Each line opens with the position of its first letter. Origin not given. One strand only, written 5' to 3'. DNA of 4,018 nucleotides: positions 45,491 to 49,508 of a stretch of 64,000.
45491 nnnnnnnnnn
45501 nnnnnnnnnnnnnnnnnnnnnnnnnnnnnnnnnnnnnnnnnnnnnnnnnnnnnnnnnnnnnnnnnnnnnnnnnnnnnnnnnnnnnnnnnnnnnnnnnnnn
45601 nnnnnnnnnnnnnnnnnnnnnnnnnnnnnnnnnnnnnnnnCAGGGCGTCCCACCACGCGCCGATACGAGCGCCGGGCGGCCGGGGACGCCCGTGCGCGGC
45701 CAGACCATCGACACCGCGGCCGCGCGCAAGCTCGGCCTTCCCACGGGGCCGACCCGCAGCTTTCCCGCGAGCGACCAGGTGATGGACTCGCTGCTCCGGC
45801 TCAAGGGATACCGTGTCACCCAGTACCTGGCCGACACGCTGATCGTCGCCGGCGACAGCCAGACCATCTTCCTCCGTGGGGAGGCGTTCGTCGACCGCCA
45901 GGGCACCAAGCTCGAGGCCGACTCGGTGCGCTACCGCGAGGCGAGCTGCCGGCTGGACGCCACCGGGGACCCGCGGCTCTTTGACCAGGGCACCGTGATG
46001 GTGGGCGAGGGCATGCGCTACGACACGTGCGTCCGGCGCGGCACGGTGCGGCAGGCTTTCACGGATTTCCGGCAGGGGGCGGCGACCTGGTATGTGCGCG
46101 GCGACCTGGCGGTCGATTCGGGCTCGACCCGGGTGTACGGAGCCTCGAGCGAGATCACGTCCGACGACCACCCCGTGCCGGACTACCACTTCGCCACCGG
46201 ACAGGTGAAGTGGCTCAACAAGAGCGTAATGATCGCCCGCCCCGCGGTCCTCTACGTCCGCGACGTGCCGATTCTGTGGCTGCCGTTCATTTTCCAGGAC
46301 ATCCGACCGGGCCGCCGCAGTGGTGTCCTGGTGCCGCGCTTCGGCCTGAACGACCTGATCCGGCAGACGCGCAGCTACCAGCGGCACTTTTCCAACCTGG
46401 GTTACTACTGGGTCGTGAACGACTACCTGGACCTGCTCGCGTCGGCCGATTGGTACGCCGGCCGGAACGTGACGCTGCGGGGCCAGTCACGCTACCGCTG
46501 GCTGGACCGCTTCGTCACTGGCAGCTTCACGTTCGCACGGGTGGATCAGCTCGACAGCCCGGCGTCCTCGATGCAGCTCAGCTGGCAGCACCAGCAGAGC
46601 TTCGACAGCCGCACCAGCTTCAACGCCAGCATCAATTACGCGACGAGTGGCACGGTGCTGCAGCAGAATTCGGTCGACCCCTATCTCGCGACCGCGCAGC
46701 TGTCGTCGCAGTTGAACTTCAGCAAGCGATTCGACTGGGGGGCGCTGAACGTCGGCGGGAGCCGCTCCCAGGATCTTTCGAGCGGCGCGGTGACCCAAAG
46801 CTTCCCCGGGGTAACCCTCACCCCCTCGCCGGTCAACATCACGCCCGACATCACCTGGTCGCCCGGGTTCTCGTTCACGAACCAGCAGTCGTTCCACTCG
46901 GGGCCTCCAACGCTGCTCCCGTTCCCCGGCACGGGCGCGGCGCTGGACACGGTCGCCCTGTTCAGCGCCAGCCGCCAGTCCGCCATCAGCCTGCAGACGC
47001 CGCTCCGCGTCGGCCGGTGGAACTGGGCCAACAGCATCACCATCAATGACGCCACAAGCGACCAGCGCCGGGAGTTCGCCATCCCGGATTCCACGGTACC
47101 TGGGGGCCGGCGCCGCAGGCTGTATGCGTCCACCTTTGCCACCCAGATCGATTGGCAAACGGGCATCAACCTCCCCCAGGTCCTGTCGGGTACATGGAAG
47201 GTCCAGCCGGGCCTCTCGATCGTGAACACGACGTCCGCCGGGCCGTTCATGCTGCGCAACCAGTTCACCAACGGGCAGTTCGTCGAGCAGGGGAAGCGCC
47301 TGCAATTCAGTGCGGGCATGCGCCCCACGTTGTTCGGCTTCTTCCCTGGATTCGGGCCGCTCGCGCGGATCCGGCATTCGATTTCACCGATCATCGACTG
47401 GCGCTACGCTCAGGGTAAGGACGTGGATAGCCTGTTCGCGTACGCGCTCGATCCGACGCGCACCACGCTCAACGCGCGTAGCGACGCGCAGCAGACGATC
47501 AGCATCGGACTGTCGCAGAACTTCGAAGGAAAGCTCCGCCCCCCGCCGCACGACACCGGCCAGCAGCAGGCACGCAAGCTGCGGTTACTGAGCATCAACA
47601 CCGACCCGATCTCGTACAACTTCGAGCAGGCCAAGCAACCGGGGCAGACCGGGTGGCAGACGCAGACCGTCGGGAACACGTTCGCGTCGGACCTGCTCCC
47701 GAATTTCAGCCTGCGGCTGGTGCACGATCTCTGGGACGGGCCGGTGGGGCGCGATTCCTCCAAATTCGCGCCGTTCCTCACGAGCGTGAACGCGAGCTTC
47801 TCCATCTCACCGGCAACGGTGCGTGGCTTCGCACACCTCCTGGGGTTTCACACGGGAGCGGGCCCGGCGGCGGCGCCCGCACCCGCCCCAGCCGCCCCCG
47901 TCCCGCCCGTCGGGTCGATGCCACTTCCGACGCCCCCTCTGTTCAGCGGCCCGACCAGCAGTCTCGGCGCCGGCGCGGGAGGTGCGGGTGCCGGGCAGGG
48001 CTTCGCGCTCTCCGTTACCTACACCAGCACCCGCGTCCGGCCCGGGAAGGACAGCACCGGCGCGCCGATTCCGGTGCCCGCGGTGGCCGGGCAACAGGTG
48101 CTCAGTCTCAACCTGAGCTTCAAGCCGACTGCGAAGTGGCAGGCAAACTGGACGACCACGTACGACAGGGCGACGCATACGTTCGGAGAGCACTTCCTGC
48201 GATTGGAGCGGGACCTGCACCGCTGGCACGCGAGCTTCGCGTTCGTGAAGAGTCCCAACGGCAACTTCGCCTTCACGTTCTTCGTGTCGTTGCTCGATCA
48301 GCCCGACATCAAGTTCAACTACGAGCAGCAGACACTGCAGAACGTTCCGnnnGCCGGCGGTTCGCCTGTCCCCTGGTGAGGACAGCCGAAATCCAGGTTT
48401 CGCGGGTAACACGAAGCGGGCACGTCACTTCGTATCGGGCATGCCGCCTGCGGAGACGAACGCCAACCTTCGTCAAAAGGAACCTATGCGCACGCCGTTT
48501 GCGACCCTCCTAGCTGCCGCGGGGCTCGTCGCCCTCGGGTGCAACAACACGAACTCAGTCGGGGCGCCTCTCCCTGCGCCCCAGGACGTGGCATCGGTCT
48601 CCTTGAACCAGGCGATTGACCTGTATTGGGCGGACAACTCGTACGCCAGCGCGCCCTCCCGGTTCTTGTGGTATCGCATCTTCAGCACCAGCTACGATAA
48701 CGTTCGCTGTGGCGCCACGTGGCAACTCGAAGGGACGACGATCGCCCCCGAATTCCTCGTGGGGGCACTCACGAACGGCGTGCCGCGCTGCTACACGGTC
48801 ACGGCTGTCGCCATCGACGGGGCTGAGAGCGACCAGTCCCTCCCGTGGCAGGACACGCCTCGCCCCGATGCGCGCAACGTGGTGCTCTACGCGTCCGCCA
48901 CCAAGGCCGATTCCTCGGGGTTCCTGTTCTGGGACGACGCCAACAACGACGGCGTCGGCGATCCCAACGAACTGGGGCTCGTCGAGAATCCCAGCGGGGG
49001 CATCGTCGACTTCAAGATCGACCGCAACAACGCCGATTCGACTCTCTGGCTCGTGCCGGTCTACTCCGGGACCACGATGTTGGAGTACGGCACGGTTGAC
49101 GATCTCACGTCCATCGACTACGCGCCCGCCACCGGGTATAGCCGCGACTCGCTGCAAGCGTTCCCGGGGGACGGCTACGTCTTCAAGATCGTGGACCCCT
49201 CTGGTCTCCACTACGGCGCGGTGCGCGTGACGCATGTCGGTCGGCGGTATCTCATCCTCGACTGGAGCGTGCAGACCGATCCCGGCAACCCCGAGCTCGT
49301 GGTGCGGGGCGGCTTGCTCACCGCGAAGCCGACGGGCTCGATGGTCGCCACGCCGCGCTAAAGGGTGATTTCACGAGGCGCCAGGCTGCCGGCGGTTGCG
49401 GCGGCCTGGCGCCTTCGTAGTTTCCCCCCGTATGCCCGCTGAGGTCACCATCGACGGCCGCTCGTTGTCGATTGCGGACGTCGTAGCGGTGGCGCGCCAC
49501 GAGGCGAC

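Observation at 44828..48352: tatC reads through, with no stop codon, into a signal-peptide-like segment and an LptD-like outer-membrane protein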

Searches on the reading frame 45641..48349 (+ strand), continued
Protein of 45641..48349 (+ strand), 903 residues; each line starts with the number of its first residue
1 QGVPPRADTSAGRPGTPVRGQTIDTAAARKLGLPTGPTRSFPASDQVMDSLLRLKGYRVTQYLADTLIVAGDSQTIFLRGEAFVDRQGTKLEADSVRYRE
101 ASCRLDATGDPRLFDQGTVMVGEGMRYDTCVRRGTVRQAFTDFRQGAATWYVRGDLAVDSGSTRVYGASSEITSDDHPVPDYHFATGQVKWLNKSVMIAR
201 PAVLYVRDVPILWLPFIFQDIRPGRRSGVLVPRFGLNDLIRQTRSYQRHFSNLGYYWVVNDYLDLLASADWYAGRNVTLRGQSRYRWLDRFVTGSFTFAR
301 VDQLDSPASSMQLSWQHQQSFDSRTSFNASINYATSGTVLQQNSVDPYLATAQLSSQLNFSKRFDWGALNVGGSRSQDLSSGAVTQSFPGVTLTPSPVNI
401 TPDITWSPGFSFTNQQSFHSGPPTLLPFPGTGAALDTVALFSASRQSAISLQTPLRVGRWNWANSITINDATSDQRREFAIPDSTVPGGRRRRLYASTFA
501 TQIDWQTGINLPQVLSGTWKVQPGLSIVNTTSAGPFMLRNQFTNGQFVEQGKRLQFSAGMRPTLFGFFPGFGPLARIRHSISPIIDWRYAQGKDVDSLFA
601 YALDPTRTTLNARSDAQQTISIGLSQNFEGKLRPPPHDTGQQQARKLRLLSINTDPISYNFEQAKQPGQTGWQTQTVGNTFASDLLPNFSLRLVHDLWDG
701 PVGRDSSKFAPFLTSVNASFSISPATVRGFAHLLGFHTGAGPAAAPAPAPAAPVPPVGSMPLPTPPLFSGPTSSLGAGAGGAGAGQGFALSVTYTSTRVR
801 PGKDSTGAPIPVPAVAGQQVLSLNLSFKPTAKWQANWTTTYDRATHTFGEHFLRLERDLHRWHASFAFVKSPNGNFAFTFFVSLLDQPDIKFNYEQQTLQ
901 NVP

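Call 53: find_encoding_contigs(protein=P0166, flank=5000, max_places=2)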
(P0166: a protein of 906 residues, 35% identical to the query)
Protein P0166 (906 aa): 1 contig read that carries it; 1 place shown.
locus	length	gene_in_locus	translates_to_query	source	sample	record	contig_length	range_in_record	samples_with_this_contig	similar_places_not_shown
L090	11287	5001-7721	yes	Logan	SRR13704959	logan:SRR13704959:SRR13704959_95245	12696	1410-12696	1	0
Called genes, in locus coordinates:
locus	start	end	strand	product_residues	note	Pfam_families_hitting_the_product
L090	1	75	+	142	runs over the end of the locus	PF02472:ExbD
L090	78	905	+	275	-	-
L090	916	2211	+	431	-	PF26550:Tricorn_2nd, PF26549:Tricorn_N, PF26550:Tricorn_2nd (weak), PF07676:PD40 (weak), PF26549:Tricorn_N (weak)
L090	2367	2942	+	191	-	PF05359:DUF748 (faint), PF00691:OmpA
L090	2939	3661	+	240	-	PF13428:TPR_14 (faint), PF13525:YfiO (weak), PF07719:TPR_2 (faint), PF13174:TPR_6 (faint), PF13432:TPR_16 (weak), PF14559:TPR_19 (weak)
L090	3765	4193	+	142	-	PF03477:ATP-cone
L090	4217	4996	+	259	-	PF00902:TatC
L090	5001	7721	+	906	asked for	PF19838:LptD_2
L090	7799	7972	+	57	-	-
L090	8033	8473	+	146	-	-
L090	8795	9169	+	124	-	-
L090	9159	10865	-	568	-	PF07969:Amidohydro_3, PF01979:Amidohydro_1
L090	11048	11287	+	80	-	?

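Call 61: search_protein_families(library=ncbifam, proteins=[window:45641-48349:+], max_evalue=1)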
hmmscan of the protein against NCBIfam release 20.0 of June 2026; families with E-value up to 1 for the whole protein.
window:45641-48349:+ (903 aa): 2 families
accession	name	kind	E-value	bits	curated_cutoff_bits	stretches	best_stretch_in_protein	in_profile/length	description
NF002997.0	PRK03761.1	equivalog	7.2e-05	21.1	683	1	204-328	202-325/783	LPS assembly protein LptD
NF003358.0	PRK04423.1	equivalog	0.00014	20.2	944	1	71-238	69-234/799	LPS-assembly protein LptD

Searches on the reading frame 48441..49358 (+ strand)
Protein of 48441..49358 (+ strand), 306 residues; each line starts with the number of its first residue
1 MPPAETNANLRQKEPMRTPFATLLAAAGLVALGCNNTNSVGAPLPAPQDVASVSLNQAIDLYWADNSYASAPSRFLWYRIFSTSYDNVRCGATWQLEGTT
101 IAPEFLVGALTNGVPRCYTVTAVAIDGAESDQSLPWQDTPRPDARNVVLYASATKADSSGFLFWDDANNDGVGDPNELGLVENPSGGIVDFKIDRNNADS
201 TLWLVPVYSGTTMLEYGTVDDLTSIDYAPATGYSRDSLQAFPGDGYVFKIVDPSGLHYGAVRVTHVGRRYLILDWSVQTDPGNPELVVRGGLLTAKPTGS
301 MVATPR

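Call 37: search_protein_families(library=pfam, proteins=[window:48441-49358:+], max_evalue=1)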
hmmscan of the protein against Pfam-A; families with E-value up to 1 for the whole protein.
window:48441-49358:+ (306 aa): 0 families

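Call 60: search_solved_structures(query=A3, max_evalue=10)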
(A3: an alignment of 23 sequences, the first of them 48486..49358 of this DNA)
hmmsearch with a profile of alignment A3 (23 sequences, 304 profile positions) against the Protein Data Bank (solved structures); distinct sequences matched with E-value up to 10: 5.
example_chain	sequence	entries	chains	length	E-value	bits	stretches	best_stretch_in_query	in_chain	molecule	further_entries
2rrb_A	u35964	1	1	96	0.23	13.6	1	156-206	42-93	cDNA FLJ40872 fis, clone TUTER2000283, highly similar to Homo sapiens transformer-2-beta (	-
2rra_A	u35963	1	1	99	0.23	13.6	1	155-206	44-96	cDNA FLJ40872 fis, clone TUTER2000283, highly similar to Homo sapiens transformer-2-beta (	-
2kxn_B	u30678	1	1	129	0.48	12.6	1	155-205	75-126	Transformer-2 protein homolog beta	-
6sjw_A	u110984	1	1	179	0.55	12.4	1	165-201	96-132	Iron-regulated protein FrpC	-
6sjx_A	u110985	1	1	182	0.56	12.3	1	165-201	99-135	Iron-regulated protein FrpC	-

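Call 61: search_protein_families(library=ncbifam, proteins=[window:48486-49358:+], max_evalue=1)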
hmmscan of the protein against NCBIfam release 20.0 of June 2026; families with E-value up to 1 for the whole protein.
window:48486-49358:+ (291 aa): 0 families

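Call 64: find_homologous_proteins(query=window:48486-49358:+, max_evalue=0.00001)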
Query window:48486-49358:+ (291 aa): 2713 proteins with E <= 0.00001 among 8000 candidates; the best 120 are listed.
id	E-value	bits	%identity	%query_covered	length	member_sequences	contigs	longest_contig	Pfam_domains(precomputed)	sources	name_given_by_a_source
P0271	2.0e-191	653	98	100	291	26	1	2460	-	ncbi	-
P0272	4.0e-186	635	96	100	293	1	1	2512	-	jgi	-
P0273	5.9e-160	550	84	100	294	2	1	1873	-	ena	-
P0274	1.7e-124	433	68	100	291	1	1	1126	-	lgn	-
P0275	2.4e-122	426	67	99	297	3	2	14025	-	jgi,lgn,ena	-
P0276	4.3e-121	422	66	100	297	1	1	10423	-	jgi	jgi:hypothetical protein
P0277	5.5e-120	418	65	100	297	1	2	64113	-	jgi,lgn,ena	jgi:hypothetical protein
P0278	1.3e-119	417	63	100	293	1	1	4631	-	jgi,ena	-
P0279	1.6e-119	417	64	100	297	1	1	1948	-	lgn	-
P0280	4.6e-118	412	66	98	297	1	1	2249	-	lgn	-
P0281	5.1e-118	412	65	100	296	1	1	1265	-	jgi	jgi:hypothetical protein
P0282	7.1e-118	411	63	100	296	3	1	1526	-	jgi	-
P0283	7.8e-118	411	66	99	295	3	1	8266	-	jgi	-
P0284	8.4e-118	411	66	99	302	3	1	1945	-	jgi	-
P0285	1.8e-117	410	64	100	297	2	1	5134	-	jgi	jgi:hypothetical protein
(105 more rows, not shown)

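Call 71: predict_structure(alignment_id=A4)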
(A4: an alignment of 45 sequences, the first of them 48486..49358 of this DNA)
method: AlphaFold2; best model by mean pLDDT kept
length: 291 residues; sequences in the alignment: 45
mean_pLDDT: 81.7   pTM: 0.71
mean pLDDT of the five models: 81.7, 80.4, 78.6, 76.7, 72.6
residues with pLDDT >= 90: 129; 70-90: 103; 50-70: 28; < 50: 31
segments of 3 or more residues with pLDDT < 50: 1-5, 7-21, 272-278
pLDDT, mean of each block of 10 residues (from residue 1): 46 46 75 91 91 96 97 90 94 90 97 95 83 90 87 73 78 86 92 87 82 75 92 85 87 89 58 48 71 31
secondary structure, 60 per line:
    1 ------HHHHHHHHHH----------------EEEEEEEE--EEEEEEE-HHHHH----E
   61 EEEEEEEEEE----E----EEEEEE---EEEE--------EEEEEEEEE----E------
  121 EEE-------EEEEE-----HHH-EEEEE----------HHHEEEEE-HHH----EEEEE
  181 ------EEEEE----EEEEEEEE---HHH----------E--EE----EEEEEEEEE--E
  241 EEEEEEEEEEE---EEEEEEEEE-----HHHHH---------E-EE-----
elements in order: H7-16 E33-40 E43-49 H51-55 E60-70 E80-85 E89-92 E101-109 E121-123 E131-135 E145-149 E163-167 E176-180 E187-191 E196-203 E229-237 E240-251 E255-263 H269-273

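Call 73: fold_search(model_id=the predicted structure, library=pdb)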
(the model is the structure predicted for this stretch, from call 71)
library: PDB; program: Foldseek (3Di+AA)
matches with E <= 10: 1836; with E <= 0.001: 391
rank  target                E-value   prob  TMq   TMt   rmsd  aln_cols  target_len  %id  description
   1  4ui2_A                3.1e-07  1.00  0.28  0.40  18.1       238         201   16  Crystal structure of the ternary RGMB-BMP2-NEO1 complex (released 2015-05-06)
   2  3p4l                  7.4e-07  1.00  0.29  0.42  17.9       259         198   14  Crystal structure of a hemojuvelin-binding fragment of neogenin (released 2010-11-17)
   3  3f7p_E                1.2e-06  1.00  0.29  0.39  17.5       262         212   13  Crystal structure of a complex between integrin beta4 and plectin (released 2009-03-10)
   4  1qg3_B                1.8e-06  1.00  0.29  0.43  17.0       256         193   12  CRYSTAL STRUCTURE OF A TANDEM PAIR OF FIBRONECTIN TYPE III DOMAINS FROM THE CYTOPLASMIC TAIL OF INTEGRIN ALPHA6 BETA4 (released 1999-08-20)
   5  4bqc_A                2.2e-06  1.00  0.29  0.43  17.8       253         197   13  Crystal structure of the FN5 and FN6 domains of NEO1 bound to SOS (released 2013-06-12)
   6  8v29_B                2.2e-06  1.00  0.30  0.15  28.3       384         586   14  Cryo-EM structure of human type I OSM receptor complex: model for full extracellular assembly (released 2024-11-20)
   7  3l5j_B                2.3e-06  1.00  0.27  0.27  20.6       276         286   16  Crystal structure of FnIII domains of human GP130 (Domains 4-6) (released 2010-05-12)
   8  7zcb_B                2.5e-06  1.00  0.30  0.43  16.0       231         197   13  Human Pikachurin/EGFLAM N-terminal Fibronectin-III (1-2) domains (released 2023-07-19)
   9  4bq8_A                2.9e-06  1.00  0.27  0.40  18.4       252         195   12  Crystal structure of the RGMB-NEO1 complex form 3 (released 2013-06-12)
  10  4bqb_C                3.1e-06  1.00  0.28  0.40  17.8       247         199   12  Crystal structure of the FN5 and FN6 domains of NEO1, form 2 (released 2013-06-12)
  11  6tpv_A                3.4e-06  1.00  0.28  0.42  17.7       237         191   13  Crystal structures of FNIII domain one and two of the human leucocyte common antigen-related protein, LAR (released 2020-05-13)
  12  6z3m_E                3.6e-06  1.00  0.28  0.39  18.4       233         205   13  Repulsive Guidance Molecule B (RGMB) in complex with Growth Differentiation Factor 5 (GDF5) and Neogenin 1 (NEO1). (released 2020-07-01)
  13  1qg3_A                3.6e-06  1.00  0.29  0.42  17.2       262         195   12  CRYSTAL STRUCTURE OF A TANDEM PAIR OF FIBRONECTIN TYPE III DOMAINS FROM THE CYTOPLASMIC TAIL OF INTEGRIN ALPHA6 BETA4 (released 1999-08-20)
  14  4ei0_A                4.0e-06  1.00  0.30  0.30  15.4       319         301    8  Crystal structure of a DUF4466 family protein (PARMER_03218) from Parabacteroides merdae ATCC 43184 at 2.00 A resoluti (released 2012-05-30)
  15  6rpy                  4.0e-06  1.00  0.28  0.33  17.4       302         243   10  Cytokine receptor-like factor 3 C-terminus residues 174-442: Hg-SAD derivative (released 2020-03-25)
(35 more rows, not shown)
